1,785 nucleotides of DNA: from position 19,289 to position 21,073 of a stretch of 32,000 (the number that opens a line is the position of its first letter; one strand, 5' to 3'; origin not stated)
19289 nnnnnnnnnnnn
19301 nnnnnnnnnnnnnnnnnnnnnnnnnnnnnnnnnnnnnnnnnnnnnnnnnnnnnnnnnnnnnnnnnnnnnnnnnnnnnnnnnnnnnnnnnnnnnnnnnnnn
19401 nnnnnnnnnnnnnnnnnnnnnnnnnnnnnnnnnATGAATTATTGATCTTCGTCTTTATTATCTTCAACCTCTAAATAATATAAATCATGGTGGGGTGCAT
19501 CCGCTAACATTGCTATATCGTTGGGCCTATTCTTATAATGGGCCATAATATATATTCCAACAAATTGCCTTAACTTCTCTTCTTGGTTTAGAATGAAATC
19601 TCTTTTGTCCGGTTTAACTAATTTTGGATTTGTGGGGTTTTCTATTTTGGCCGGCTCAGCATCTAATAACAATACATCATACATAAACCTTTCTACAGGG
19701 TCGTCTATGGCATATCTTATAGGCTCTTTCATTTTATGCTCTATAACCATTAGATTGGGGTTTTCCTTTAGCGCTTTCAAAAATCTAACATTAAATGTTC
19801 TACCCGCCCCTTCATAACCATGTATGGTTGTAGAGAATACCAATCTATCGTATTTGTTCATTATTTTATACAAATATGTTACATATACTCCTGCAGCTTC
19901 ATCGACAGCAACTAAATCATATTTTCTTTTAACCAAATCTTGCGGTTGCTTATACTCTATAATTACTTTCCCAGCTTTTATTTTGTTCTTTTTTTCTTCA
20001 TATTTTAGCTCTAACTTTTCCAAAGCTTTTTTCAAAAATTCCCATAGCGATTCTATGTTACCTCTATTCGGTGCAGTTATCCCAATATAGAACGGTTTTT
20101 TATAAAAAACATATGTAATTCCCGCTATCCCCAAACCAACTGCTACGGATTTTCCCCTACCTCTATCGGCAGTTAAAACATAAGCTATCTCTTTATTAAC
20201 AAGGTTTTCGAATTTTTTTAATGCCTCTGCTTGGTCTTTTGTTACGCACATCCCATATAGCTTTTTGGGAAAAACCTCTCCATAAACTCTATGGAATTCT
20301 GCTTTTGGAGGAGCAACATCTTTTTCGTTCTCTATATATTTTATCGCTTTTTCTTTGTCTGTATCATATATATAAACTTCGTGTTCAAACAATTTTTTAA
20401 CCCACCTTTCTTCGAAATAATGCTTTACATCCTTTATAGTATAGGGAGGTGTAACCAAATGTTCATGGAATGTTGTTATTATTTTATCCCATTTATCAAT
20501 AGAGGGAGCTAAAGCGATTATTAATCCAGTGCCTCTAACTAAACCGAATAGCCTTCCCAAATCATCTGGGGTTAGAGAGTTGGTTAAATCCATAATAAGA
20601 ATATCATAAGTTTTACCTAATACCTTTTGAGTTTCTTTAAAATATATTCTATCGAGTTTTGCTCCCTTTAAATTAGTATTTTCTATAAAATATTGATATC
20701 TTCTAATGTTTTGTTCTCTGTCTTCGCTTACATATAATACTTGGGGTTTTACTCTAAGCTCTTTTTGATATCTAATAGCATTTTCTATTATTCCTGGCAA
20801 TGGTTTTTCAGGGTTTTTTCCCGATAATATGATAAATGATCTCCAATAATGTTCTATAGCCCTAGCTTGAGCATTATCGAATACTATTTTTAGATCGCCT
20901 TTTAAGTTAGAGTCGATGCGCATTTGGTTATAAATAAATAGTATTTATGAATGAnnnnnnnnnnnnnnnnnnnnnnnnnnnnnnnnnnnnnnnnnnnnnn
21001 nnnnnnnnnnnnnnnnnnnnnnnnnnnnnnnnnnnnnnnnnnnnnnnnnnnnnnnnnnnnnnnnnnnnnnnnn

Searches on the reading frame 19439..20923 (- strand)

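Call 42: search_protein_families(library=pfam, proteins=[window:19439-20923:-])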
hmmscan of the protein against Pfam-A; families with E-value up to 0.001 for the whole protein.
window:19439-20923:- (494 aa): 3 families
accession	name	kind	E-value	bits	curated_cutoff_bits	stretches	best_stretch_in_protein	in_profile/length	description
PF05127.21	NAT10_TcmA_helicase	-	1.4e-53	181.9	22.7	1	249-421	1-176/176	RNA cytidine acetyltransferase NAT10/TcmA, helicase domain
PF08351.18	TmcA_N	-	1.2e-50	172.2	22.7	1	16-187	4-178/178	tRNA(Met) cytidine acetyltransferase TmcA, N-terminal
PF13718.12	GNAT_acetyltr_2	-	1.3e-09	38.2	24.6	1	454-490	2-38/229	GNAT acetyltransferase 2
